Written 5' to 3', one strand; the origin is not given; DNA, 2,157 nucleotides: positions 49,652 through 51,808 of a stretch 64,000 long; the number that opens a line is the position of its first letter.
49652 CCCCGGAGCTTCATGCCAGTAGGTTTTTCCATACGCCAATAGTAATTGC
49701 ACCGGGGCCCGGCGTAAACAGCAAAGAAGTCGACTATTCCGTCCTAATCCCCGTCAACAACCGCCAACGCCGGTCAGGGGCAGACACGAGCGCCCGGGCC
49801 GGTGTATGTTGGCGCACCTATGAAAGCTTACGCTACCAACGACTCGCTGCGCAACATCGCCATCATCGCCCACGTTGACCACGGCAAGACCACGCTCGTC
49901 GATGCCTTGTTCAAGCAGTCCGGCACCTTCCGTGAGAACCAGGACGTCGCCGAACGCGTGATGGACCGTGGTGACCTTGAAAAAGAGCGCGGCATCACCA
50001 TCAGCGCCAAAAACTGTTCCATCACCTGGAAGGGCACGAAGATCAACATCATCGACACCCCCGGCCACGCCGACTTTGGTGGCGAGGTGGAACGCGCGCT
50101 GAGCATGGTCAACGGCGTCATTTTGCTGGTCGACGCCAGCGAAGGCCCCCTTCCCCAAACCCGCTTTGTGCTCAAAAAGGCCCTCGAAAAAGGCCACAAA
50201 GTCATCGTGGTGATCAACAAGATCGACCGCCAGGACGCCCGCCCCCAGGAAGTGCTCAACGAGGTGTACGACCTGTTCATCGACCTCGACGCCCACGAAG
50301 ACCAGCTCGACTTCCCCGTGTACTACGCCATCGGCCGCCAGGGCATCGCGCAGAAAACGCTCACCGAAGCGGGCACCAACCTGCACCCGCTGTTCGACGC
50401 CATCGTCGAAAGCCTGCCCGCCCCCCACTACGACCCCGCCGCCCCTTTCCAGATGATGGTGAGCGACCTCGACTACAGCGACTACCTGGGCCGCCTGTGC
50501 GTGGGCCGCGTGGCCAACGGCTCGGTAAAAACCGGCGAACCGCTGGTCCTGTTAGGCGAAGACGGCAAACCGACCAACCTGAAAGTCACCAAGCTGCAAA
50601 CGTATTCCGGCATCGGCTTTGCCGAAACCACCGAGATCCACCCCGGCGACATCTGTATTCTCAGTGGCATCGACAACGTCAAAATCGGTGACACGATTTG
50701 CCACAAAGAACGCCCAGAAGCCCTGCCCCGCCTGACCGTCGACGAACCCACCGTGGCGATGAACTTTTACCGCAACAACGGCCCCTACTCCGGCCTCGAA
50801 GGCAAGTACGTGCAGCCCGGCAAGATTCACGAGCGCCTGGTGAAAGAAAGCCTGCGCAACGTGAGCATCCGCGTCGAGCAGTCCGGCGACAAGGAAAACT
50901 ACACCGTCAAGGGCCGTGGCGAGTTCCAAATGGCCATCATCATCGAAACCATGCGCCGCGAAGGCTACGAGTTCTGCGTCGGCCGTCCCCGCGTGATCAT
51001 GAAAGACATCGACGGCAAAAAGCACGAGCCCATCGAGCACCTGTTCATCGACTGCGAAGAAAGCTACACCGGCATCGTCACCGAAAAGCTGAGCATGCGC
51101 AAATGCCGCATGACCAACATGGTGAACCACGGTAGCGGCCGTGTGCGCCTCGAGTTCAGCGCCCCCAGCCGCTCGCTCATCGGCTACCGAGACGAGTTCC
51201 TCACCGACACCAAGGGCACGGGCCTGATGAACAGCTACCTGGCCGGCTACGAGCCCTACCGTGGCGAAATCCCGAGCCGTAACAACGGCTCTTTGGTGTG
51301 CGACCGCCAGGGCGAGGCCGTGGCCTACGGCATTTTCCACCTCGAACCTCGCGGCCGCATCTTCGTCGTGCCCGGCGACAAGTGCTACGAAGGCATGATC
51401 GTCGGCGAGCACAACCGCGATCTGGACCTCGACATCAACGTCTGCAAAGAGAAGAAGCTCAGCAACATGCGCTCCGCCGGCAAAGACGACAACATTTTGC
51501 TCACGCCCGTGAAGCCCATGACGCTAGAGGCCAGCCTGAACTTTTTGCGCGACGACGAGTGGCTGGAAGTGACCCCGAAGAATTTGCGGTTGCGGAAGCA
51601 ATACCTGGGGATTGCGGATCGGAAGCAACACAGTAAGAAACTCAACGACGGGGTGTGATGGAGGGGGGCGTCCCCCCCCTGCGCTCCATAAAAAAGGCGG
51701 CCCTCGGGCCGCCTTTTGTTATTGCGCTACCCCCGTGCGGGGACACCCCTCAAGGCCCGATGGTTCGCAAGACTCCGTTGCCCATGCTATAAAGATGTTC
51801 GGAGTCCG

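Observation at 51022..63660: About 11 kb lower-GC defence-type island at the 3' end of typA, followed by a diverged duplicate of the typA 3' end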

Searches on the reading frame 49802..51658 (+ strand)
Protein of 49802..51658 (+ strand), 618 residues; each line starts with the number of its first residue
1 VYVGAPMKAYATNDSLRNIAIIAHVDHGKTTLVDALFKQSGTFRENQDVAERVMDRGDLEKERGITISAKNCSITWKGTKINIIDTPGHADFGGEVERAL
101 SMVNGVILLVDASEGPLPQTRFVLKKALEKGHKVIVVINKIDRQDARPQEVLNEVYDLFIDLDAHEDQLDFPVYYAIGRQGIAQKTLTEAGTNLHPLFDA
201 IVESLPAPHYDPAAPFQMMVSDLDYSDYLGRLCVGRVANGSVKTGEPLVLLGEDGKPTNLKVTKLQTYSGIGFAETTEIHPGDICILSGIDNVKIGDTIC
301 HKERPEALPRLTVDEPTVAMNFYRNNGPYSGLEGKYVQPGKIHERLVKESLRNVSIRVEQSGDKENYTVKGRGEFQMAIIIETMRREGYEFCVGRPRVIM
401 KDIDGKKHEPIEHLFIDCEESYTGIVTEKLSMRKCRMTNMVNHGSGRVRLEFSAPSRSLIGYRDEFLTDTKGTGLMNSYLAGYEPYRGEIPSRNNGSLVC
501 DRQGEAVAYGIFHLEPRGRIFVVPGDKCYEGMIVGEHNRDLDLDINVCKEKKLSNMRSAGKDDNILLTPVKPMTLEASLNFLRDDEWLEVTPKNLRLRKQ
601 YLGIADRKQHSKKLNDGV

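Call 4: search_protein_families(library=pfam, proteins=[window:49802-51658:+], max_evalue=0.01)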
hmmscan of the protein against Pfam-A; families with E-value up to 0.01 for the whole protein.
window:49802-51658:+ (618 aa): 9 families
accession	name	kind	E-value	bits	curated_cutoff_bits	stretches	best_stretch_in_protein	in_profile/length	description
PF00009.33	GTP_EFTU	-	1.4e-56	191.6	26.5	1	15-205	2-186/188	Elongation factor Tu GTP binding domain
PF21018.2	BipA_C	-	3.4e-43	146.3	23.8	1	495-602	1-108/110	TypA/BipA C-terminal domain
PF00679.30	EFG_C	-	7e-21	74.5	27.9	1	408-492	3-87/89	Elongation factor G C-terminus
PF03144.31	GTP_EFTU_D2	-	5.9e-08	33.5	30.3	1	230-300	1-73/73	Elongation factor Tu domain 2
PF01926.29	MMR_HSR1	-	1.2e-07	32.3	21.9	1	19-140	2-113/113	50S ribosome-binding GTPase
PF22042.2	EF-G_D2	-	3.1e-07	30.9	27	1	215-301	1-83/84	Elongation factor G domain 2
PF02421.24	FeoB_N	-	0.00016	21.7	27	1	64-187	32-152/156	Ferrous iron transport protein B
PF00735.24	Septin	-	0.00034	20.4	26.2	1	18-92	6-75/280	Septin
PF04548.22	AIG1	-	0.0014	18.4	27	1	62-98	32-68/212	AIG1 family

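Call 5: search_protein_families(library=padloc, proteins=[window:49802-51658:+], max_evalue=0.01)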
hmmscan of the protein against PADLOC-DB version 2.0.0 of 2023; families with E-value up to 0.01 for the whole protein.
window:49802-51658:+ (618 aa): 0 families

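Call 20: find_encoding_contigs(protein=window:49820-51658:+, flank=10000, max_places=8)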
Protein window:49820-51658:+ (612 aa): 1 contig read that carries it; 1 place shown.
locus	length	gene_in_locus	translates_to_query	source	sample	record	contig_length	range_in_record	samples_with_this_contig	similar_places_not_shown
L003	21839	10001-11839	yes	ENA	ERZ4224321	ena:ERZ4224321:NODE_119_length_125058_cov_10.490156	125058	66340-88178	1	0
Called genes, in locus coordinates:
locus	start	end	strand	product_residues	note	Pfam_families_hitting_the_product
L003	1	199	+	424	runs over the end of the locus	-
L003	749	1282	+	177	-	-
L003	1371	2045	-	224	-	PF00072:Response_reg, PF00486:Trans_reg_C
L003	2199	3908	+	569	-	PF00512:HisKA, PF02518:HATPase_c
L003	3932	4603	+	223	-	PF00072:Response_reg, PF00486:Trans_reg_C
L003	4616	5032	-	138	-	-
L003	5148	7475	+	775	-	-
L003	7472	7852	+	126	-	-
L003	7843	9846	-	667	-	PF00672:HAMP (weak), PF00015:MCPsignal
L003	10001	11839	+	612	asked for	PF00009:GTP_EFTU, PF01926:MMR_HSR1 (weak), PF22042:EF-G_D2 (weak), PF03144:GTP_EFTU_D2, PF00679:EFG_C, PF21018:BipA_C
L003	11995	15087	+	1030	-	PF04465:DUF499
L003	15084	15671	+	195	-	PF12635:DUF3780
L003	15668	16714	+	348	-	PF02463:SMC_N (faint), PF13175:AAA_15, PF13476:AAA_23 (weak), PF13304:AAA_21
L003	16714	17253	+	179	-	-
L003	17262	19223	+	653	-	PF06634:DUF1156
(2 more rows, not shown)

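Call 41: find_homologous_proteins(query=window:49820-51655:+, max_evalue=1e-100)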
Query window:49820-51655:+ (612 aa): 8000 proteins with E <= 1e-100 among 8000 candidates; the best 120 are listed.
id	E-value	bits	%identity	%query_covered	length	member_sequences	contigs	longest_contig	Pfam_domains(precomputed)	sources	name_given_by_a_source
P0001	0.0e+0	1295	92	100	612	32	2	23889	PF21018.3,PF01926.30,PF00679.31,PF00009.34,PF03144.32,PF22042.3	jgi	-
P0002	0.0e+0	1154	84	98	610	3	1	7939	PF21018.3,PF01926.30,PF00679.31,PF00009.34,PF03144.32,PF22042.3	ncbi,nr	ncbi:MAG: translational GTPase TypA [Spirochaetales bacterium]|nr:translational GTPase TypA [Spiroch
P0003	0.0e+0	1084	79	99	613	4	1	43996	PF21018.3,PF01926.30,PF00679.31,PF00009.34,PF03144.32,PF22042.3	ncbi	-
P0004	0.0e+0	1050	76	99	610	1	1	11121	PF21018.3,PF01926.30,PF00679.31,PF00009.34,PF03144.32,PF22042.3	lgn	-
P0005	0.0e+0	1037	74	99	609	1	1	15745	PF21018.3,PF01926.30,PF00679.31,PF00009.34,PF03144.32,PF22042.3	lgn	-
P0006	1.7e-297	1006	73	99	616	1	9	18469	PF21018.3,PF01926.30,PF00679.31,PF00009.34,PF03144.32,PF22042.3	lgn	-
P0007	4.4e-295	998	71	99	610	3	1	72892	PF21018.3,PF01926.30,PF00679.31,PF00009.34,PF03144.32,PF22042.3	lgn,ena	-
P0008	9.2e-295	997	73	99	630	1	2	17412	PF21018.3,PF01926.30,PF00679.31,PF00009.34,PF22042.3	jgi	-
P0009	6.9e-294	994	71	99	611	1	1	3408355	PF21018.3,PF01926.30,PF00679.31,PF00009.34,PF03144.32,PF22042.3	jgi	jgi:GTP-binding protein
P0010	1.0e-292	990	71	100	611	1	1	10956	PF21018.3,PF01926.30,PF00679.31,PF00009.34,PF03144.32,PF22042.3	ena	-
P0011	1.6e-292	990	71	98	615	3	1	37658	PF21018.3,PF01926.30,PF00679.31,PF00009.34,PF03144.32,PF22042.3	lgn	-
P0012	9.4e-291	984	72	99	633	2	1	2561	PF21018.3,PF01926.30,PF00679.31,PF00009.34,PF03144.32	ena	-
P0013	1.2e-290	984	71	99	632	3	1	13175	PF21018.3,PF01926.30,PF00679.31,PF00009.34,PF03144.32,PF22042.3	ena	-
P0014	1.0e-288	977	71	99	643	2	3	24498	PF21018.3,PF01926.30,PF00679.31,PF00009.34,PF03144.32,PF22042.3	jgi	jgi:GTP-binding protein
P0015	1.6e-287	973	70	98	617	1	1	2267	PF21018.3,PF01926.30,PF00679.31,PF00009.34,PF03144.32,PF22042.3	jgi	-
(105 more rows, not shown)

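Call 42: find_encoding_contigs(protein=P0001, flank=10000, max_places=8)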
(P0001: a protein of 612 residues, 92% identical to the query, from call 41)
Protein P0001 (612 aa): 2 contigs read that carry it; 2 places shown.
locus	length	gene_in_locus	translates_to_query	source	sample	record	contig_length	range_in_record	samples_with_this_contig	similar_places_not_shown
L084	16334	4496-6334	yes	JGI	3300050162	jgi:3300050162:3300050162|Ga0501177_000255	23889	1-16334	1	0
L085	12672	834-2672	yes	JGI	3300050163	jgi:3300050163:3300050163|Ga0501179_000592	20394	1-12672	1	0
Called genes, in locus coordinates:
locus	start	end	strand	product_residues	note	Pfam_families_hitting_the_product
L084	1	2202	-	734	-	?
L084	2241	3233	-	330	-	-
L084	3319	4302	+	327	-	-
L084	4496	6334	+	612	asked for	PF00009:GTP_EFTU, PF01926:MMR_HSR1 (weak), PF22042:EF-G_D2 (weak), PF03144:GTP_EFTU_D2, PF00679:EFG_C, PF21018:BipA_C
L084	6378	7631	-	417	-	PF05977:MFS_3, PF07690:MFS_1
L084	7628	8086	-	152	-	PF08818:DUF1801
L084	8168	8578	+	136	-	PF01152:Bac_globin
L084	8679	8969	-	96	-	-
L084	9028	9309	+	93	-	-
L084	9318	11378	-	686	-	PF08269:dCache_2 (faint), PF02743:dCache_1, PF17201:Cache_3-Cache_2 (weak), PF00672:HAMP, PF00015:MCPsignal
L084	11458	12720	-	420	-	PF05175:MTS (weak), PF05958:tRNA_U5-meth_tr, PF02475:TRM5-TYW2_MTfase (faint), PF13847:Methyltransf_31, PF13649:Methyltransf_25 (faint)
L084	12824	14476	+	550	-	PF27525:LAM55_pectate-like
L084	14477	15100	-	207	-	PF00300:His_Phos_1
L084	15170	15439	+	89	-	PF03994:DUF350 (weak)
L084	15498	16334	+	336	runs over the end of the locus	-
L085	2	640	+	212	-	?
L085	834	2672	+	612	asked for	PF00009:GTP_EFTU, PF01926:MMR_HSR1 (weak), PF22042:EF-G_D2 (weak), PF03144:GTP_EFTU_D2, PF00679:EFG_C, PF21018:BipA_C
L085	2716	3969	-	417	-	PF05977:MFS_3, PF07690:MFS_1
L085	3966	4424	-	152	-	PF08818:DUF1801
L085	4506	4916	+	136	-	PF01152:Bac_globin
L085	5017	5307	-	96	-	-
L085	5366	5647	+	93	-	-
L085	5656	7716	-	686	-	PF08269:dCache_2 (faint), PF02743:dCache_1, PF17201:Cache_3-Cache_2 (weak), PF00672:HAMP, PF00015:MCPsignal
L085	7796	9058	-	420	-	PF05175:MTS (weak), PF05958:tRNA_U5-meth_tr, PF02475:TRM5-TYW2_MTfase (faint), PF13847:Methyltransf_31, PF13649:Methyltransf_25 (faint)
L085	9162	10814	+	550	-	PF27525:LAM55_pectate-like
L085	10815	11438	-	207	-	PF00300:His_Phos_1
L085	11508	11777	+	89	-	PF03994:DUF350 (weak)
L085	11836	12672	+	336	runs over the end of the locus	-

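Call 43: list_cluster_members(proteins=[P0001])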
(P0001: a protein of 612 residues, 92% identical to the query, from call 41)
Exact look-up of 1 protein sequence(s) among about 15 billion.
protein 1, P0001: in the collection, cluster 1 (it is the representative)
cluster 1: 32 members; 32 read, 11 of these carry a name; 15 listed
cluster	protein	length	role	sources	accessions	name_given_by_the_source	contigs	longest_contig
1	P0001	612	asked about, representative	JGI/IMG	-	-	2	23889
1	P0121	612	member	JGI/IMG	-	GTP-binding protein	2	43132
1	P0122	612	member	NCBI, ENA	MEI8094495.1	MAG: translational GTPase TypA [Spirochaetales bacterium]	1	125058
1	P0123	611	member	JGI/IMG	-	GTP-binding protein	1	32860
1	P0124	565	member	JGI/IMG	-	GTP-binding protein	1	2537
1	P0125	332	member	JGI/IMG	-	GTP-binding protein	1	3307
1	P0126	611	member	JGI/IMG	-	GTP-binding protein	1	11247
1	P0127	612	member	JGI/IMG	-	GTP-binding protein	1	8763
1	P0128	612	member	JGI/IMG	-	GTP-binding protein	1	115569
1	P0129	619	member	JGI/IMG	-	GTP-binding protein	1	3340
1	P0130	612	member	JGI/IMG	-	GTP-binding protein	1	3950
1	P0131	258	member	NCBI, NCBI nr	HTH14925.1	MAG TPA: GTP-binding protein, partial [Spirochaetia bacterium] | GTP-binding protein [Spirochaetia bacterium]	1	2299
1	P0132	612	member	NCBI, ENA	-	-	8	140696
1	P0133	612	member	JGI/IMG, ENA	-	-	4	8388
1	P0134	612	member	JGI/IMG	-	-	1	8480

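Call 45: find_encoding_contigs(protein=P0132, flank=10000, max_places=8)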
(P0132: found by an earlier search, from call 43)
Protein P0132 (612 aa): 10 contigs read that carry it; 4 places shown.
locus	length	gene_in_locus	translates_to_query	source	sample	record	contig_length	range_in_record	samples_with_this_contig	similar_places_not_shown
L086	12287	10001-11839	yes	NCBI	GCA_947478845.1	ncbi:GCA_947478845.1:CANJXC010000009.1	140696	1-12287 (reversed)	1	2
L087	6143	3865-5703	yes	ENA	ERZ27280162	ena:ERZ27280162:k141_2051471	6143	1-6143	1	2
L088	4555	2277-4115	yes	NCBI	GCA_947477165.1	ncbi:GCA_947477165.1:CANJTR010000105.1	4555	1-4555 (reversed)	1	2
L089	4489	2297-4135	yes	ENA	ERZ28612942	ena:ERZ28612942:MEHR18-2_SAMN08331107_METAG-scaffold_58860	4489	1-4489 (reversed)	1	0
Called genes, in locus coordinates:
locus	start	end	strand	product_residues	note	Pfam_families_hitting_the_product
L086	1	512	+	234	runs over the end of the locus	PF00005:ABC_tran, PF13304:AAA_21 (weak), PF12399:BCA_ABC_TP_C (weak)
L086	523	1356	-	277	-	PF00892:EamA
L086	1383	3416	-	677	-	PF01432:Peptidase_M3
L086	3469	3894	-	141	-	PF01850:PIN (weak)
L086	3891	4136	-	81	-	-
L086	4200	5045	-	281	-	PF01887:SAM_HAT_N, PF20257:SAM_HAT_C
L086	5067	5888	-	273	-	PF00528:BPD_transp_1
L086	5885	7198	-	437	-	PF07690:MFS_1 (weak), PF12832:MFS_1_like (weak), PF13347:MFS_2, PF01306:LacY_symp (weak), PF07690:MFS_1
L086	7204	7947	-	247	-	-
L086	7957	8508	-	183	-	PF00293:NUDIX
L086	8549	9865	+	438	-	PF00520:Ion_trans, PF07885:Ion_trans_2, PF00027:cNMP_binding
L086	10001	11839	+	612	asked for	PF00009:GTP_EFTU, PF01926:MMR_HSR1 (weak), PF22042:EF-G_D2 (weak), PF03144:GTP_EFTU_D2, PF00679:EFG_C, PF21018:BipA_C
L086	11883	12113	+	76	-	-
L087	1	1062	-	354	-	?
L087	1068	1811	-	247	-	-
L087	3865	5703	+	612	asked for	PF00009:GTP_EFTU, PF01926:MMR_HSR1 (weak), PF22042:EF-G_D2 (weak), PF03144:GTP_EFTU_D2, PF00679:EFG_C, PF21018:BipA_C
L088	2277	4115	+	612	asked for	PF00009:GTP_EFTU, PF01926:MMR_HSR1 (weak), PF22042:EF-G_D2 (weak), PF03144:GTP_EFTU_D2, PF00679:EFG_C, PF21018:BipA_C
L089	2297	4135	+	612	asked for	PF00009:GTP_EFTU, PF01926:MMR_HSR1 (weak), PF22042:EF-G_D2 (weak), PF03144:GTP_EFTU_D2, PF00679:EFG_C, PF21018:BipA_C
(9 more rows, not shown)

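Call 46: find_encoding_contigs(protein=P0124, flank=10000, max_places=4)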
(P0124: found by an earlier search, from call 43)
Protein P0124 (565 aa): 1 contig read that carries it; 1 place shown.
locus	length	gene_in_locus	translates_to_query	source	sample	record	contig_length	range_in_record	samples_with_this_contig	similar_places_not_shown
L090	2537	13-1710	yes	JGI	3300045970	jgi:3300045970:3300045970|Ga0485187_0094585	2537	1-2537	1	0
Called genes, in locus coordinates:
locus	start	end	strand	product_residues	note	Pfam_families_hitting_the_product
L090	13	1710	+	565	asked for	PF00009:GTP_EFTU, PF01926:MMR_HSR1 (weak), PF03144:GTP_EFTU_D2, PF22042:EF-G_D2 (weak), PF00679:EFG_C, PF21018:BipA_C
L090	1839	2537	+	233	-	?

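Call 48: search_protein_families(library=pfam, proteins=[L090:1839-2537:+, L086:11883-12113:+], max_evalue=0.01)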
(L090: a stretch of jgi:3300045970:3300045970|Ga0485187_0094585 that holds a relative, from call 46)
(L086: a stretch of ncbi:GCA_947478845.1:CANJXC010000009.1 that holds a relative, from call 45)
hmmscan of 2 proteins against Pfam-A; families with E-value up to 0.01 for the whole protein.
L090:1839-2537:+ (233 aa): 2 families
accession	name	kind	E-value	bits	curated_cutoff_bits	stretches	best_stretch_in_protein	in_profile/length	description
PF00145.23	DNA_methylase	-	9.7e-41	140.7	22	1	14-215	2-176/324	C-5 cytosine-specific DNA methylase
PF03602.21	Cons_hypoth95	-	0.005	17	24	1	12-56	42-86/182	Conserved hypothetical protein 95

L086:11883-12113:+ (76 aa): 0 families

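Call 49: search_protein_families(library=padloc, proteins=[L090:1839-2537:+, L086:11883-12113:+], max_evalue=0.001)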
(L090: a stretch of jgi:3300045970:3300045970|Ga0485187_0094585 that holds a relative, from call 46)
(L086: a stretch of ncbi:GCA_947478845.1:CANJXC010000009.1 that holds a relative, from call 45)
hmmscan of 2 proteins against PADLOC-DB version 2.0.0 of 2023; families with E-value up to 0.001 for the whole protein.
L090:1839-2537:+ (233 aa): 63 families (the best 25 are shown)
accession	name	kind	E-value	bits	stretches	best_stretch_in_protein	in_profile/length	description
PDLC03234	MTase_II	-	5.9e-50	168.6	1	13-215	5-189/375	Type II methyltransferase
PDLC03237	MTase_II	-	1.5e-43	146.9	1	14-210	795-978/1036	Type II methyltransferase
PDLC00033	DruM2|DruM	-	1.6e-43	147.4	1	14-211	23-201/368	DNA cytosine methylase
PDLC03378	MTase_II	-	3e-43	146.4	1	12-205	2-172/344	Type II methyltransferase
PDLC00026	DruM2|DruM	-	1.1e-42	144.8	1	13-206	5-173/336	DNA cytosine methylase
PDLC03326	MTase_II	-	2.1e-41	140.5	1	12-206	4-181/412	Type II methyltransferase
PDLC03272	MTase_II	-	1e-39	134.9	1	12-209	74-245/407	Type II methyltransferase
PDLC02649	DrmMII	-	2.7e-30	103.6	2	91-215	112-234/422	DrmMII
PDLC00027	DruM2|DruM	-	3.1e-30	103.8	2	88-207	66-178/361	DNA cytosine methylase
PDLC00030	DruM2|DruM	-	3.4e-27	93.6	1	12-208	5-192/380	DNA cytosine methylase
PDLC03307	MTase_II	-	5e-27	93.1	3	87-147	56-115/382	Type II methyltransferase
PDLC03270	MTase_II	-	7e-27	92.3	2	95-211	66-172/309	Type II methyltransferase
PDLC02648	DrmMII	-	2.4e-26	90.5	1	12-203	21-228/468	DrmMII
PDLC03232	MTase_II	-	2.4e-26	90.5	2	90-214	128-260/465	Type II methyltransferase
PDLC02650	DrmMII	-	5e-26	89.6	2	15-148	11-138/435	DrmMII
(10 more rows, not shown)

L086:11883-12113:+ (76 aa): 0 families
